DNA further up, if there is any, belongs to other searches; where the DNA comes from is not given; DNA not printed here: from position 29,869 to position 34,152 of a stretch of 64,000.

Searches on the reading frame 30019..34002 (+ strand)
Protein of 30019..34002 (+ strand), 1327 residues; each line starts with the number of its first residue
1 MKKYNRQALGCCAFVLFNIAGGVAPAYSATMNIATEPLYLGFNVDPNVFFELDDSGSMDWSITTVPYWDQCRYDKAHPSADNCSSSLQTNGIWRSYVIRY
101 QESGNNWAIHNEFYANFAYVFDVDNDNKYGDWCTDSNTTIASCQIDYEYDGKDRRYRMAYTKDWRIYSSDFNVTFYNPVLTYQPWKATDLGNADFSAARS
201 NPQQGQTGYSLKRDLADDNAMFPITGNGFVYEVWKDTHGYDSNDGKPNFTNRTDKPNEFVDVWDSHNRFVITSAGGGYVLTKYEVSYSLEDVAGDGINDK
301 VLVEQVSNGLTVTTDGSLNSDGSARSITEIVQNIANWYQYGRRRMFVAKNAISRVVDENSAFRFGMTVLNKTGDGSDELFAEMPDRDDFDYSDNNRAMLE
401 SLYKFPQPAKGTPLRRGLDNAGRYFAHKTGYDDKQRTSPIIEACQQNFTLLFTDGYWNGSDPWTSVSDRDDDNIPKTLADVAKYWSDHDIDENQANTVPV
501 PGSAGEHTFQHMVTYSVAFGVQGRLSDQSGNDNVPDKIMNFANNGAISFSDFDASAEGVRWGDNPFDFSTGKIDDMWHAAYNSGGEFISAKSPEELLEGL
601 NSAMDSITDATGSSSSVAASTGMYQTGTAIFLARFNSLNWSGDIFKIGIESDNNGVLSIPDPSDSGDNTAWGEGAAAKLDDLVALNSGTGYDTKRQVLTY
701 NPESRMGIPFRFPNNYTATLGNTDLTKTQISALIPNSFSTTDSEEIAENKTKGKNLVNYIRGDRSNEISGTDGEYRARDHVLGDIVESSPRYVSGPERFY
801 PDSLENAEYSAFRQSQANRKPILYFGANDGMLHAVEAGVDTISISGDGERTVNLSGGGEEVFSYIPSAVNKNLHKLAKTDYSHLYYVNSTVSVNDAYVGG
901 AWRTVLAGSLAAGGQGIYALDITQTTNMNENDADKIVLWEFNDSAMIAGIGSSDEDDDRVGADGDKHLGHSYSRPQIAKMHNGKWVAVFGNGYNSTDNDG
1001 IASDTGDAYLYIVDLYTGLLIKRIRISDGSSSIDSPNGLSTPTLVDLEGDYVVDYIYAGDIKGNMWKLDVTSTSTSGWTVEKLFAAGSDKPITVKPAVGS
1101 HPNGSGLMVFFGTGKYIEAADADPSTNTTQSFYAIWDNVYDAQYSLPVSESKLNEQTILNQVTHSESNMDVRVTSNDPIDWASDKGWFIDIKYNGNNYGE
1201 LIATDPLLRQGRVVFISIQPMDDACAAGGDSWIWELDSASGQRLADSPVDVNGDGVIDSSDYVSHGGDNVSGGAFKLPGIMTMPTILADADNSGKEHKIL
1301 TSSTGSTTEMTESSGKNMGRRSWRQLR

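Call 84: search_protein_families(library=pfam, proteins=[window:30019-34002:+], max_evalue=0.001)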
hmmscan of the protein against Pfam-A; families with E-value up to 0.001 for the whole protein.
window:30019-34002:+ (1327 aa): 1 family
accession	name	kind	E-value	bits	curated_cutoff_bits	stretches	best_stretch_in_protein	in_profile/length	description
PF05567.17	T4P_PilY1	-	5.3e-60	203.9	28.1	1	782-1166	1-401/411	PilY1 beta-propeller domain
